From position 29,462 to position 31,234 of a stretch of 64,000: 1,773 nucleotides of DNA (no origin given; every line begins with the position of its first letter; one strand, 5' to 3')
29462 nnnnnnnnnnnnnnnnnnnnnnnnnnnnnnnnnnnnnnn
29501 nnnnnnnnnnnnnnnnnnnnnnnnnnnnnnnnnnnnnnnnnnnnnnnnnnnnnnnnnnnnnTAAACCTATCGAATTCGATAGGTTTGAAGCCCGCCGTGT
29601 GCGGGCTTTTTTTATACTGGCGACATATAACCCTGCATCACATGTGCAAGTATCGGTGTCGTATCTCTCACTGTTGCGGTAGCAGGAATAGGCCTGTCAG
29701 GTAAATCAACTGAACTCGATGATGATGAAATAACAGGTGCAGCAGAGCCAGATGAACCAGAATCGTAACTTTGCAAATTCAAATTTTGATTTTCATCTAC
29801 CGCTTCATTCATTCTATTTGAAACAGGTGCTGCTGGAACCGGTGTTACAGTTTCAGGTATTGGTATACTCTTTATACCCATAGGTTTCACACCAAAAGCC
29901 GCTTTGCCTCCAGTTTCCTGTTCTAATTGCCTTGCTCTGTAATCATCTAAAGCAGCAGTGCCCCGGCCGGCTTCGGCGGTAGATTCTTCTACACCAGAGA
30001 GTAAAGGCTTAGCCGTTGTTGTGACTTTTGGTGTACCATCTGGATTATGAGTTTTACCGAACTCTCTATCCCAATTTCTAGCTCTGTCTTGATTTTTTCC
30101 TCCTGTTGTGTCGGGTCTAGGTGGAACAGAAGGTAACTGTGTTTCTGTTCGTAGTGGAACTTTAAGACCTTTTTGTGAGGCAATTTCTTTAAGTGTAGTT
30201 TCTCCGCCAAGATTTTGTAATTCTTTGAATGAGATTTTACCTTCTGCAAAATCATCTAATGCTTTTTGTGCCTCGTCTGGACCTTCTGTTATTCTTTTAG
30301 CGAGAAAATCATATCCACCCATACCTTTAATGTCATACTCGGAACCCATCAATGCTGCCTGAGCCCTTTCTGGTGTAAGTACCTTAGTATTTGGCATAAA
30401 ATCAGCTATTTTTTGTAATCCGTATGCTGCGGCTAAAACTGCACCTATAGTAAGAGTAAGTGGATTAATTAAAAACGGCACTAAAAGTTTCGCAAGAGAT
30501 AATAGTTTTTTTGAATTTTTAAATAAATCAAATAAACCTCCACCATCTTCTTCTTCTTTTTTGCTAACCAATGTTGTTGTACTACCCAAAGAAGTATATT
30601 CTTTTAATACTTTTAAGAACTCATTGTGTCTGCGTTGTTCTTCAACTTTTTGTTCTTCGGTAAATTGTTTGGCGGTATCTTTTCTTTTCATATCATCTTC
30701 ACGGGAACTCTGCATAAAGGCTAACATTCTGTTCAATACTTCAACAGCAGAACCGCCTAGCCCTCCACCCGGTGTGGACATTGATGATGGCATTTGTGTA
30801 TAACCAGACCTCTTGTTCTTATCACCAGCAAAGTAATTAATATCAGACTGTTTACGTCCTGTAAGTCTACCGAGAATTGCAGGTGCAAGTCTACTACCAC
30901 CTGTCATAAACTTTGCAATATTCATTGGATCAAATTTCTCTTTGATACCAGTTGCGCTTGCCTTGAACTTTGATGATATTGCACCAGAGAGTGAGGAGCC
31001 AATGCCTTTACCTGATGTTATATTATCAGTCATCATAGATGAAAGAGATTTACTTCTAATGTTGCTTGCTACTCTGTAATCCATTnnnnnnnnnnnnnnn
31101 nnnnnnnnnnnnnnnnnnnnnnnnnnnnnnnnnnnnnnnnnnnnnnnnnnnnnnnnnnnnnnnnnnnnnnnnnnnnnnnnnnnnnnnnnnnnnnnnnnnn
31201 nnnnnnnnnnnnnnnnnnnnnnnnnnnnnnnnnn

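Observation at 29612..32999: Paralogous pair of tape-measure-like proteins; one carries TolA-like K/A/D repeats and an SLT-like domain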

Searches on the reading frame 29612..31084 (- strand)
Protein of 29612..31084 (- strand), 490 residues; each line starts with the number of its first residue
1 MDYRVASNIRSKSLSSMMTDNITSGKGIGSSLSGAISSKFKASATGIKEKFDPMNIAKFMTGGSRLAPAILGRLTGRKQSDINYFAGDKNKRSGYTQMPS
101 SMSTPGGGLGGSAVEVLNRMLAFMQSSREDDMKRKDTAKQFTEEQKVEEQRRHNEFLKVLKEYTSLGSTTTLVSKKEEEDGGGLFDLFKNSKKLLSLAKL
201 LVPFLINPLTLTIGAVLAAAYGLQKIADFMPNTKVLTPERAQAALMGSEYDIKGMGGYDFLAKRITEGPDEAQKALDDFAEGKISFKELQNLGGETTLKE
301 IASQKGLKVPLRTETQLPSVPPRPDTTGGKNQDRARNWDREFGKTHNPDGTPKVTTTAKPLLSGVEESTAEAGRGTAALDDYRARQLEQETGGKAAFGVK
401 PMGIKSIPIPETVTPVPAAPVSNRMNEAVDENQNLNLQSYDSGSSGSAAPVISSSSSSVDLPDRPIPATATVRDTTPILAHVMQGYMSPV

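Call 3: search_protein_families(library=pfam, proteins=[window:29612-31084:-], max_evalue=0.1)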
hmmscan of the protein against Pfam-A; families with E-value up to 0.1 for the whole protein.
window:29612-31084:- (490 aa): 0 families

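Call 4: search_protein_families(library=phrogs, proteins=[window:29612-31084:-], max_evalue=0.01)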
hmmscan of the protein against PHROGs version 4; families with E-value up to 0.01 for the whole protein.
window:29612-31084:- (490 aa): 0 families

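Call 11: search_dna_similar(query=window:29612-31084:-, collection=phages, mode=protein, max_rows=30, max_evalue=0.01)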
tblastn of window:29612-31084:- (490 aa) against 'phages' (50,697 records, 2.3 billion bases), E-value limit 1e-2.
No match.

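Call 36: find_homologous_proteins(query=window:29612-31084:-, max_evalue=0.001)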
Query window:29612-31084:- (490 aa): 181 proteins with E <= 0.001 among 8000 candidates; the best 120 are listed.
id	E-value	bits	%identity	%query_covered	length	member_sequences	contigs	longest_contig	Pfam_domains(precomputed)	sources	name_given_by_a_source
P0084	0.0e+0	1035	100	97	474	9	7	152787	-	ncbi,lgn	-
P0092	4.4e-206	703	70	100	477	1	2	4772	-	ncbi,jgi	jgi:hypothetical protein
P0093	3.4e-177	608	67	100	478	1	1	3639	-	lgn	-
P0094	5.9e-171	588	59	97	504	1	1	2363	-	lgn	-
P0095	4.2e-152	525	55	99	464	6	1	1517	-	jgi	jgi:hypothetical protein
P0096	2.3e-151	523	55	99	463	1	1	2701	-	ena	-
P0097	2.9e-150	519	55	99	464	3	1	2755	-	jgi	jgi:hypothetical protein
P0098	2.1e-145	503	55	100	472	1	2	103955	-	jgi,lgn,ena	jgi:hypothetical protein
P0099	1.0e-143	498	53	100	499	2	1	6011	-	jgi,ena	-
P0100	6.6e-143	495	53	99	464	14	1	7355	-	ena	-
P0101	6.3e-140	485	90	39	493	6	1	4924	-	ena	-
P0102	1.1e-139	484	53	99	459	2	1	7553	-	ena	-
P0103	4.0e-136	473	65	76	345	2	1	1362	-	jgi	jgi:hypothetical protein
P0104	1.2e-134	468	52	100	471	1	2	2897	-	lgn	-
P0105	2.0e-133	464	53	100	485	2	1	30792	-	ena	-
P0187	1.1e-64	237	36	99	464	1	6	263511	-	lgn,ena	-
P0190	1.1e-59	221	35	99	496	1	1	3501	-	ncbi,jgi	jgi:hypothetical protein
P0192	4.5e-57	212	36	99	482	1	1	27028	-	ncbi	-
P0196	1.3e-54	204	34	99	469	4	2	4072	-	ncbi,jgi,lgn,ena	jgi:hypothetical protein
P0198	1.9e-53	200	34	100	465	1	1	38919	-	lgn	-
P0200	9.6e-53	198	34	90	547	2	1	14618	-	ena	-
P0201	3.4e-52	196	33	89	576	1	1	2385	-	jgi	jgi:hypothetical protein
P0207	3.2e-50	190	38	72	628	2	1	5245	-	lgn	-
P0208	3.5e-50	189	32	99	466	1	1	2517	-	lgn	-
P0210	1.6e-49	187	34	89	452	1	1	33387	-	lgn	-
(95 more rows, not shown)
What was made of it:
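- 29612..31084 (-): Gene B (490 aa): N-domain, long helix, transmembrane segment, helical domain, P/T/S-rich conserved tail. 181 homologues align over the full length (call 36).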

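Call 50: search_protein_families(library=phrogs, alignment_id=A3, max_evalue=0.01)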
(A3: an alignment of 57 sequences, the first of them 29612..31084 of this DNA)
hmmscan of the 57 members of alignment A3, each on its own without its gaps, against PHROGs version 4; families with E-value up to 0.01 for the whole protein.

A. member 1, window:29612-31084:- (490 aa): 0 families

B. families by the number of members that match (of 57 scanned): 6 families
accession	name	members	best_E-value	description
phrog_1533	-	5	0.00027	tail length tape measure protein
phrog_1272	-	3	0.00059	tail length tape measure protein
phrog_8125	-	2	0.0006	tail length tape measure protein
phrog_2335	-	1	0.0023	tail length tape measure protein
phrog_38799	-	1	0.0039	-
phrog_34167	-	1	0.0085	-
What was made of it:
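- On Tape measure / tail-lumen protein class: PHROG tape-measure families account for 11 of the 13 weak hits (best E 2.7e-4) recorded across 57 B-family members, and the window's B has none (calls 4, 50).
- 11 of the 13 weak PHROG hits recorded across 57 B-family members are to 'tail length tape measure' families (call 50). The window's own B has none (calls 4, 50). The weak PHROG tape-measure hits were found with B-family members (call 50).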

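Call 59: search_protein_families(library=phrogs, proteins=[P0187, P0190, P0192, P0196, P0198, P0200, P0201, P0207, P0208, P0210], max_evalue=0.05)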
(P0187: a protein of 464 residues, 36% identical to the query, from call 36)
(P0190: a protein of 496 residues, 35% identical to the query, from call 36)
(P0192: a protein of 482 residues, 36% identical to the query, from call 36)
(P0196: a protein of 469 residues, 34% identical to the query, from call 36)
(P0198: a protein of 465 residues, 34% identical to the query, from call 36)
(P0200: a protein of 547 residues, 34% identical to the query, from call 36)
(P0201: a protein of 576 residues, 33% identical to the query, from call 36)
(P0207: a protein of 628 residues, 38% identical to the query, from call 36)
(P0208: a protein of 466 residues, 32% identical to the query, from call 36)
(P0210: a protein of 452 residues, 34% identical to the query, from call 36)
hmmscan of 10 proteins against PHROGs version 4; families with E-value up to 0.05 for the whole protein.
P0187 (464 aa): 0 families

P0190 (496 aa): 0 families

P0192 (482 aa): 0 families

P0196 (469 aa): 0 families

P0198 (465 aa): 0 families

P0200 (547 aa): 1 family
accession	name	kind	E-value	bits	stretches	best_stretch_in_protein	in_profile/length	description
phrog_25105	-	unknown function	0.03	15.8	0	264-304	10-50/91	-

P0201 (576 aa): 0 families

P0207 (628 aa): 1 family
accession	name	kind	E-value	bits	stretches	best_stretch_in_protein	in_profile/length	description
phrog_38799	-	unknown function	0.0039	18.4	1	175-228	3-55/181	-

P0208 (466 aa): 1 family
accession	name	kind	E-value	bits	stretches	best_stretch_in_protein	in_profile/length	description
phrog_14541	-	head and packaging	0.046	13.6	0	174-208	91-126/508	virion structural protein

P0210 (452 aa): 0 families

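Call 67: predict_structure(alignment_id=A3)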
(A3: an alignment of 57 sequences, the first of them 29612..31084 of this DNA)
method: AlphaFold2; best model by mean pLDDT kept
length: 490 residues; sequences in the alignment: 57
mean_pLDDT: 68.0   pTM: 0.32
mean pLDDT of the five models: 68.0, 66.1, 65.6, 64.7, 59.8
residues with pLDDT >= 90: 93; 70-90: 163; 50-70: 93; < 50: 141
segments of 3 or more residues with pLDDT < 50: 91-111, 165-188, 210-215, 368-379, 395-422, 437-475
pLDDT, mean of each block of 10 residues (from residue 1): 80 79 74 78 83 82 81 83 73 41 38 63 82 85 84 78 51 35 46 55 51 49 65 92 92 92 96 98 96 95 93 77 91 94 91 66 50 44 62 50 41 43 58 55 37 35 39 54 58
secondary structure, 60 per line:
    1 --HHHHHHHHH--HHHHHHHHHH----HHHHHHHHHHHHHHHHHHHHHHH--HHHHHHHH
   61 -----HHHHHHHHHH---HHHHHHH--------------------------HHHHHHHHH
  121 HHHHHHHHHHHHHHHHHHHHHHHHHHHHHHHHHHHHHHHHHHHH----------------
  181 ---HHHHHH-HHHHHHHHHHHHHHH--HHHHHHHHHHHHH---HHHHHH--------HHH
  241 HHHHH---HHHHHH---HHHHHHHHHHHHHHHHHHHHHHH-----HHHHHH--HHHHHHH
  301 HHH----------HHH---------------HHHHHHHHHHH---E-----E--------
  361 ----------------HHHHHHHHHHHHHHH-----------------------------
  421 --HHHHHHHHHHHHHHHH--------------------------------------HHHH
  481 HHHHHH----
elements in order: H3-11 H14-23 H28-50 H53-60 H66-75 H79-85 H112-164 H184-189 H191-205 H208-220 H224-229 H238-245 H249-254 H258-280 H286-291 H294-303 H332-342 H377-391 H423-438 H477-486
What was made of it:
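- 29612..31084 (-): AlphaFold2 predicts a nearly all-helical protein (call 67).
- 30035..30397 (-): B, confidently predicted compact helical domain (aa 230-350), fold unassigned. pLDDT 91-98 across most of this stretch (aa 231-350), with one lower block of about 77 (call 67).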

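Call 70: fold_search(model_id=the predicted structure, library=viral)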
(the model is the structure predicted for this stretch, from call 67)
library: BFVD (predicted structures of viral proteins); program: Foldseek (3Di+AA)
matches with E <= 10: 27; with E <= 0.001: 2
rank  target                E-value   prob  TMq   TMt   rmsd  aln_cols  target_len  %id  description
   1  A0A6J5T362            8.5e-09  1.00  0.18  0.16  29.6       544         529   17  Uncharacterized protein [uncultured Caudovirales phage]
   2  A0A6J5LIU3            1.0e-08  1.00  0.19  0.16  33.9       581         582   17  Uncharacterized protein [uncultured Caudovirales phage]
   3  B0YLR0                4.0e-01  0.15  0.12  0.13  35.2       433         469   12  Uncharacterized protein [Glossina hytrovirus (isolate Glossina pallidipes/Ethiopia/Seibersdorf/-)]
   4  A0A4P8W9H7            1.0e+00  0.04  0.08  0.10  33.2       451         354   11  (no name in the UniProt tables at hand)
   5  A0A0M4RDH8            2.1e+00  0.06  0.11  0.11  78.7       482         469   12  Uncharacterized protein [Caulobacter phage Percy]
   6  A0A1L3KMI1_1          2.2e+00  0.04  0.12  0.06  35.5       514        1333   11  (no name in the UniProt tables at hand)
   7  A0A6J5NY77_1          2.5e+00  0.05  0.08  0.04  33.4       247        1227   22  Uncharacterized protein [uncultured Caudovirales phage]
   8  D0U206                2.5e+00  0.03  0.06  0.09  29.6       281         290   12  Uncharacterized protein [Clavibacter phage CMP1]
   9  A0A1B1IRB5            3.0e+00  0.02  0.07  0.12  30.2       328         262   12  (no name in the UniProt tables at hand)
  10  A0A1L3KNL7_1          4.1e+00  0.01  0.08  0.04  31.5       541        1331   14  (no name in the UniProt tables at hand)
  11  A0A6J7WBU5            4.3e+00  0.02  0.09  0.08  44.1       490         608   12  Uncharacterized protein [uncultured Caudovirales phage]
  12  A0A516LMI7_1          5.3e+00  0.01  0.10  0.05  41.5       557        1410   11  (no name in the UniProt tables at hand)
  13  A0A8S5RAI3            5.6e+00  0.08  0.11  0.08  28.2       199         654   12  GDSL like Lipase Acylhydrolase (Fragment) [Siphoviridae sp. ctkfT29]
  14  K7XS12                6.2e+00  0.07  0.09  0.30  17.3       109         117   14  (no name in the UniProt tables at hand)
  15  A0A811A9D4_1          6.2e+00  0.01  0.10  0.06  42.0       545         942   10  (no name in the UniProt tables at hand)
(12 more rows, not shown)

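Call 95: find_related_loci(query=A3, collection=viral_contigs, flank=6000)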
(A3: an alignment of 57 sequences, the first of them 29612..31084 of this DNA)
Query A3 (490 aa) in viral_contigs; peptide patterns used: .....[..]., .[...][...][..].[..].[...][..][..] (x = any residue, [..] = any of these).
556 stretches matched a pattern; 373 encode a relative of the query (tblastn E <= 1e-3); the best 80 are kept; 80 distinct loci.
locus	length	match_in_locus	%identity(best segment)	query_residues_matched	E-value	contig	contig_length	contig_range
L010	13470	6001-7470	95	1-490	0e+0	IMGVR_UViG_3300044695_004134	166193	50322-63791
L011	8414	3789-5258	95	1-490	0e+0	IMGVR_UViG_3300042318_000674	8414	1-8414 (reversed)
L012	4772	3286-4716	70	1-490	0e+0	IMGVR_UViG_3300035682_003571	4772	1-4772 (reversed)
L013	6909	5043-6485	54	1-490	2e-145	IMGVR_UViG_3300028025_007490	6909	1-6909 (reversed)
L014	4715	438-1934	53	1-490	2e-146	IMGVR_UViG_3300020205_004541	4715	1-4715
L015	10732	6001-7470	51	1-490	7e-144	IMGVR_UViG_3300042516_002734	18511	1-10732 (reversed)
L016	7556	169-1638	51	1-490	6e-144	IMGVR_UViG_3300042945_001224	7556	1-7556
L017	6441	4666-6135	51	1-490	3e-144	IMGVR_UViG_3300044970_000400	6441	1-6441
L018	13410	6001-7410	52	1-490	1e-138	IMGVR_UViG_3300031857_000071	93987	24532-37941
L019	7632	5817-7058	55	1-439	5e-137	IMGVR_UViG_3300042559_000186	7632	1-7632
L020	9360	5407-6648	55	1-439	5e-137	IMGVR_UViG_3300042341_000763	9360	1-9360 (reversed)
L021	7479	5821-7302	50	1-490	7e-124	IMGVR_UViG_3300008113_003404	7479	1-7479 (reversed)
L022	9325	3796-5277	50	1-490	7e-124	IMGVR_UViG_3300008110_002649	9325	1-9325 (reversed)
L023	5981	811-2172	47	1-483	9e-117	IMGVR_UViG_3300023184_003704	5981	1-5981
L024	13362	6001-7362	47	1-483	2e-116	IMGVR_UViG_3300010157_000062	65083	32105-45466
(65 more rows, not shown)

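Call 98: search_protein_representatives(alignment_id=A3)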
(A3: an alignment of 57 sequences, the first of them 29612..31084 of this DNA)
Query: 57 sequences, 485 profile positions. Proteins with E-value up to 0.001 (for the whole library): 1077; up to 1e-10: 873; up to 1e-30: 594. The best 150 are listed.
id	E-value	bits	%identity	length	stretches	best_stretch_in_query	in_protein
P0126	1.8e-171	588.2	-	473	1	18-485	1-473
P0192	8.7e-161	552.9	-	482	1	1-485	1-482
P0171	3.5e-160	550.9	-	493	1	1-483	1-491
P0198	6.6e-143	494.0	-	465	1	1-484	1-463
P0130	1.4e-141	489.6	-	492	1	1-485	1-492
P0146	6.7e-135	467.6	-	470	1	1-485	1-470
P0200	1.2e-132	460.1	-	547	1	1-485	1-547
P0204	8.3e-127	440.9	-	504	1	1-485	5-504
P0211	5.0e-125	435.0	-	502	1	1-484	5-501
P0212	5.4e-125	434.9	-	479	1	1-485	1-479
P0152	5.9e-121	421.6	-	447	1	18-485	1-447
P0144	1.3e-119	417.2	-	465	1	10-485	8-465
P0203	1.2e-118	414.0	-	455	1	1-485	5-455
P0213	2.1e-114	400.0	-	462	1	1-485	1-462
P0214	9.0e-114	397.9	-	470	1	1-457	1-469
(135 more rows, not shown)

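Call 107: search_protein_families(library=ncbifam, proteins=[window:29615-31084:-], max_evalue=0.01)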
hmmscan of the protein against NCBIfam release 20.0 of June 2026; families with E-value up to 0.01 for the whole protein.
window:29615-31084:- (490 aa): 0 families
